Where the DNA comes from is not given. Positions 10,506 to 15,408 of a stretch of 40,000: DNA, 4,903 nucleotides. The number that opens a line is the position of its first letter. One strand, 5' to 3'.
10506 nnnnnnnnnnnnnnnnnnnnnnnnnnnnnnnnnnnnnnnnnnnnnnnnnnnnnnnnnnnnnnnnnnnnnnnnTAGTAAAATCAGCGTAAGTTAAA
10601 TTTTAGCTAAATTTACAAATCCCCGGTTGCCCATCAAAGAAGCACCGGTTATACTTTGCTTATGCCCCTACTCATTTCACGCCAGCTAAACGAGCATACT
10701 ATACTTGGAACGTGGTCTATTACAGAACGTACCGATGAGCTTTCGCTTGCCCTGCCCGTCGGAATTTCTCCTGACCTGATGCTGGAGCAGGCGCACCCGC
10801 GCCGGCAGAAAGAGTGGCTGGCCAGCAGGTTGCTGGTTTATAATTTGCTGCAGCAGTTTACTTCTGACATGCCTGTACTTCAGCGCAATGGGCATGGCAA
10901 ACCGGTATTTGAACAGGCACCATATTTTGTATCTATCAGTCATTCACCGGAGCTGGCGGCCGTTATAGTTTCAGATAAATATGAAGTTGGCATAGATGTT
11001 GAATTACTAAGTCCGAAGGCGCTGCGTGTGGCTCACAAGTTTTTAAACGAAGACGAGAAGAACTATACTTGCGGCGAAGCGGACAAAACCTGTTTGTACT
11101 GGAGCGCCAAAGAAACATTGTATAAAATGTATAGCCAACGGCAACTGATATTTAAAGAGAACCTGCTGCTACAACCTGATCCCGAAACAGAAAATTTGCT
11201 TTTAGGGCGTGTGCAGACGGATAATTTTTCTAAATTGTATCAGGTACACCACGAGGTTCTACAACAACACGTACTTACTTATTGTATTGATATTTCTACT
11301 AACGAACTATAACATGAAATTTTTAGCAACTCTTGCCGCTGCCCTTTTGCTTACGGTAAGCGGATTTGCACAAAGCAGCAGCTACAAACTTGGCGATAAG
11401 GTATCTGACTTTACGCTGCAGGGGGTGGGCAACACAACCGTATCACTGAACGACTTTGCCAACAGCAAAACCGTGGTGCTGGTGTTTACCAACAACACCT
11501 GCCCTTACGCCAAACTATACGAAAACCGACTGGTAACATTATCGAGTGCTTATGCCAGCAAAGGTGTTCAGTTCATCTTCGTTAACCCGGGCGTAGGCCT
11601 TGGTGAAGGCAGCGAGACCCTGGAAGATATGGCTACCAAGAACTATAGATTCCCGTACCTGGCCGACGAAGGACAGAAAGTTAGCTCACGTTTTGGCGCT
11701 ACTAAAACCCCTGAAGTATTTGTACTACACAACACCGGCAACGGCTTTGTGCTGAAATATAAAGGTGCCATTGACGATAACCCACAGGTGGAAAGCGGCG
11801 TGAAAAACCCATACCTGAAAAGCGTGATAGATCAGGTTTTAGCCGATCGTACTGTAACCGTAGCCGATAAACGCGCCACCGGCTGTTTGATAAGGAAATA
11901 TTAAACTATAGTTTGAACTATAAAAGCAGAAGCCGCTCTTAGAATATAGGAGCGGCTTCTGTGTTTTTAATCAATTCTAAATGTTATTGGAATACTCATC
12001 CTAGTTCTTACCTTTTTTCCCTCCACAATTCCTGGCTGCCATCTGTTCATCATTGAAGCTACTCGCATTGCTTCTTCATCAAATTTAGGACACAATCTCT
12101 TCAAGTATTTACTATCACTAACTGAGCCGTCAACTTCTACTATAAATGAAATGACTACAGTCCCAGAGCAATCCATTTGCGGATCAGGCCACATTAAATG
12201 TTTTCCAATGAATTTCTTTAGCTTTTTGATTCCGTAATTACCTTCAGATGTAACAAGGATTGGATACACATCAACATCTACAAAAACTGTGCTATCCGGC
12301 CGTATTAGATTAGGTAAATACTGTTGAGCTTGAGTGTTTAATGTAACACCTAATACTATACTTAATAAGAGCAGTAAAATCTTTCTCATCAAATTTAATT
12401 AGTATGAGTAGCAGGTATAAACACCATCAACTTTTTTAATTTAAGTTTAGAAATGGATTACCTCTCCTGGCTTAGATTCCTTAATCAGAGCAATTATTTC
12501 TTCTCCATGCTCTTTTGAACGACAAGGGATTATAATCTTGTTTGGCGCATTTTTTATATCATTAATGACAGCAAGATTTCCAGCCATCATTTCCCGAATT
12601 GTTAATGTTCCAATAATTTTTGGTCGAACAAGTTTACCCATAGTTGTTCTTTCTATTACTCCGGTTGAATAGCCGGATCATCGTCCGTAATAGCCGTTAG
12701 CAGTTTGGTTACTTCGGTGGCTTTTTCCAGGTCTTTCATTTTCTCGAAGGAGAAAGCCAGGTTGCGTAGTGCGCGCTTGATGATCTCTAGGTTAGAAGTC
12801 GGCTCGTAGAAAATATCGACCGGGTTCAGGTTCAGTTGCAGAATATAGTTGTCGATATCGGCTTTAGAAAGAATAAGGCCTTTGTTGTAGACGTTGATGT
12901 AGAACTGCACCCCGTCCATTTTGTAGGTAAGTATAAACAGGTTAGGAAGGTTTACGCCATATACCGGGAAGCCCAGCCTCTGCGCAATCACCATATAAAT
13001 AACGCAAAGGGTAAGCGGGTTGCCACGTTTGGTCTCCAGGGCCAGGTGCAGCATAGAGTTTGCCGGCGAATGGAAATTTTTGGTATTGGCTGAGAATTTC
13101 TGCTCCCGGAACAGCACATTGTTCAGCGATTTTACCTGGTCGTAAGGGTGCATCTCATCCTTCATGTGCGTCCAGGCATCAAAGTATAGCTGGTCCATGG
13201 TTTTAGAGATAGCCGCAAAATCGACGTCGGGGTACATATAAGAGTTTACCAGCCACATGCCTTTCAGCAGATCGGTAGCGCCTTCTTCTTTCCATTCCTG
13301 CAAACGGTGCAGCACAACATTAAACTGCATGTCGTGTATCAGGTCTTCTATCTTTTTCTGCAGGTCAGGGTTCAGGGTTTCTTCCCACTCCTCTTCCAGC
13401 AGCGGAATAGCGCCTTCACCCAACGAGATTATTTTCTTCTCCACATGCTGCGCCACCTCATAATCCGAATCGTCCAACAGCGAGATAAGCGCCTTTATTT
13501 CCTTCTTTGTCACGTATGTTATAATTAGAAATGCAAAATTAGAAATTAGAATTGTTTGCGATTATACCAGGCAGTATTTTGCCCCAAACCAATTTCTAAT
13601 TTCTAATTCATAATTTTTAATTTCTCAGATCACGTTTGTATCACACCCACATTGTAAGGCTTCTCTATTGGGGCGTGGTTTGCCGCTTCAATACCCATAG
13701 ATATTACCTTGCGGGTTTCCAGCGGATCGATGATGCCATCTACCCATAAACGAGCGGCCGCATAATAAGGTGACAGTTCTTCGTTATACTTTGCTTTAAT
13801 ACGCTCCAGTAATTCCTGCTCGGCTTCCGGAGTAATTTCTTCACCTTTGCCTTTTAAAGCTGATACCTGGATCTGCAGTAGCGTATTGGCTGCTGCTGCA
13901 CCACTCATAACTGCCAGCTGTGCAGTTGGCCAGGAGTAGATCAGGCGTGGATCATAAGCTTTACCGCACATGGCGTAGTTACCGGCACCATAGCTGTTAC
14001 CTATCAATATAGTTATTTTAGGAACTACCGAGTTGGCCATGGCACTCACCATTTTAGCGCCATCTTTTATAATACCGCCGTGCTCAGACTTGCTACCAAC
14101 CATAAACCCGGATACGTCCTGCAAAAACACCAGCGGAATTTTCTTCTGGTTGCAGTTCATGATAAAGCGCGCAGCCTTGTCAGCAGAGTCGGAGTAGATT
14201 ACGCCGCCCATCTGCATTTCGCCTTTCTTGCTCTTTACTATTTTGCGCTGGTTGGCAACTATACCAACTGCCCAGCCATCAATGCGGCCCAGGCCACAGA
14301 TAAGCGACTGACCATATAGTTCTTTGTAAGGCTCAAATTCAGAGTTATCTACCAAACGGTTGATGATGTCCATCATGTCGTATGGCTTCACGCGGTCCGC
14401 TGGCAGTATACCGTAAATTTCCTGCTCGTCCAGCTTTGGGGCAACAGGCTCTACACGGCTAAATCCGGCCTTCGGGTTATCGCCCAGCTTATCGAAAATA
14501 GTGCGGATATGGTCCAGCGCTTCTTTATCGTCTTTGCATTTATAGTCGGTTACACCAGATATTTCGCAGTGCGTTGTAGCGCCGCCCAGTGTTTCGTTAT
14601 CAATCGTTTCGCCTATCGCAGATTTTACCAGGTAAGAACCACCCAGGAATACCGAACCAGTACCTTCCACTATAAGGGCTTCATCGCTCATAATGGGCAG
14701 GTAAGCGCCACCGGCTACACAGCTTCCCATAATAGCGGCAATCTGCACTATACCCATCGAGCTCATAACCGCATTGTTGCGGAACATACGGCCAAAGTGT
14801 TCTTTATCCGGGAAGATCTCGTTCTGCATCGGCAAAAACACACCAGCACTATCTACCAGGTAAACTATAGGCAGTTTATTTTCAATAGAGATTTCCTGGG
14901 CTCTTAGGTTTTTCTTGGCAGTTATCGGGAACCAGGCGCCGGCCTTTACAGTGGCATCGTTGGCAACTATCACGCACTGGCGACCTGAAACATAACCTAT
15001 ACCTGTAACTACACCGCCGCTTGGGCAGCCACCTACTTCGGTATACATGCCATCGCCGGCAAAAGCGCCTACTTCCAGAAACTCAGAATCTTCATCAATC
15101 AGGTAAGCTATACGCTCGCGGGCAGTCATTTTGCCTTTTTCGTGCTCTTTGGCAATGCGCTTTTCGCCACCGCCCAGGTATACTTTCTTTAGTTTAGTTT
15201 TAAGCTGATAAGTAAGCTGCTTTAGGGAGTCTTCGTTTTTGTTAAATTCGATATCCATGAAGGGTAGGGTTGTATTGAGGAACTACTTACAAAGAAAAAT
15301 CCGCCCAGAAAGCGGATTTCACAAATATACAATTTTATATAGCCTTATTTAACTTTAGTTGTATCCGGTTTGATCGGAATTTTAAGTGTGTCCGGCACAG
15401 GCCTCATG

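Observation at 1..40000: Hyper-abundant palindrome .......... (core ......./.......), a HIP1-like or uptake-sequence-like genome signature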

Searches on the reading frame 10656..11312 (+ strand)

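Call 86: search_protein_families(library=pfam, proteins=[window:10656-11312:+], max_evalue=0.01)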
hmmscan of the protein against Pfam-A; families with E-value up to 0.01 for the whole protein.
window:10656-11312:+ (218 aa): 2 families
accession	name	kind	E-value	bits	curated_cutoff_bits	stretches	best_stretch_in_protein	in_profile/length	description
PF17837.6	4PPT_N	-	3.8e-11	43.3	27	1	42-106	5-68/68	4'-phosphopantetheinyl transferase N-terminal domain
PF01648.25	ACPS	-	1.3e-09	38.6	25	1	111-210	2-111/111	4'-phosphopantetheinyl transferase superfamily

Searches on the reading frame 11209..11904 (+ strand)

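Call 86: search_protein_families(library=pfam, proteins=[window:11209-11904:+], max_evalue=0.01)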
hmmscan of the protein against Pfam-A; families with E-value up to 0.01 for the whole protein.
window:11209-11904:+ (231 aa): 5 families
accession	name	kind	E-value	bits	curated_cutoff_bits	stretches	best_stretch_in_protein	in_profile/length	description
PF00578.27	AhpC-TSA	-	3.6e-15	56.4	26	1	62-176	2-118/124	AhpC/TSA family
PF08534.16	Redoxin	-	3.3e-13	50.1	26.6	1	61-186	2-132/148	Redoxin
PF13905.12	Thioredoxin_8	-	9.6e-10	39.1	27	1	87-178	2-93/94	Thioredoxin-like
PF13098.12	Thioredoxin_2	-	4.8e-06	27.3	27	1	85-189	4-96/104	Thioredoxin-like domain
PF20029.6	DUF6436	-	0.00036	20.7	27.3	1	84-227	18-130/133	Domain of unknown function (DUF6436)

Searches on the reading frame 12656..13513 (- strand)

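Call 86: search_protein_families(library=pfam, proteins=[window:12656-13513:-], max_evalue=0.01)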
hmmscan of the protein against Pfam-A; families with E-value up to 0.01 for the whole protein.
window:12656-13513:- (285 aa): 1 family
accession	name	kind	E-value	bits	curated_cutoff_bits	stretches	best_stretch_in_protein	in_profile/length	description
PF13369.12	Transglut_core2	-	1.3e-41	142.1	23.5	1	101-250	2-155/155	Transglutaminase-like superfamily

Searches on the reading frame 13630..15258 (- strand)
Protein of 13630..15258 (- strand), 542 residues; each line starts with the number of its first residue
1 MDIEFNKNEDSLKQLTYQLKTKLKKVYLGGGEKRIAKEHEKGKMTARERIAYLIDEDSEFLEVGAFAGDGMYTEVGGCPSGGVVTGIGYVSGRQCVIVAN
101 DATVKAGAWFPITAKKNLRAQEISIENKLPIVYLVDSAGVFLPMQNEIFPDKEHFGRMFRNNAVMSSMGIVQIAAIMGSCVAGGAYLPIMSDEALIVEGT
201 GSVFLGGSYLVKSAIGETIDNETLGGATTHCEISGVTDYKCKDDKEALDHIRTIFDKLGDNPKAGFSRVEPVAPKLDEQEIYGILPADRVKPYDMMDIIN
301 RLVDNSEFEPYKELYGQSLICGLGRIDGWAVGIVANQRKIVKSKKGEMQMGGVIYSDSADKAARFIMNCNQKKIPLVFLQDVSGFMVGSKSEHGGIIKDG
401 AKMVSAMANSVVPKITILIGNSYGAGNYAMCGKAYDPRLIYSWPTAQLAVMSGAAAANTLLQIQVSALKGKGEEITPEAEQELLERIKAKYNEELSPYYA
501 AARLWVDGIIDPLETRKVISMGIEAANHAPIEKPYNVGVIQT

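Call 6: search_protein_families(library=pfam, proteins=[window:13630-15258:-])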
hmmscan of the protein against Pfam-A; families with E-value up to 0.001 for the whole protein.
window:13630-15258:- (542 aa): 3 families
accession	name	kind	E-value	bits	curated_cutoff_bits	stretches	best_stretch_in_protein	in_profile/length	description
PF01039.27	Carboxyl_trans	-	8.3e-151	503.4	22.3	1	37-534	1-486/493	Carboxyl transferase domain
PF03255.19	ACCA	-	3.8e-12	46.4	23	1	317-430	92-204/310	Acetyl co-enzyme A carboxylase carboxyltransferase-like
PF06833.16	MdcE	-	3.5e-06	27.3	32.7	1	370-478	24-131/196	Malonate decarboxylase gamma subunit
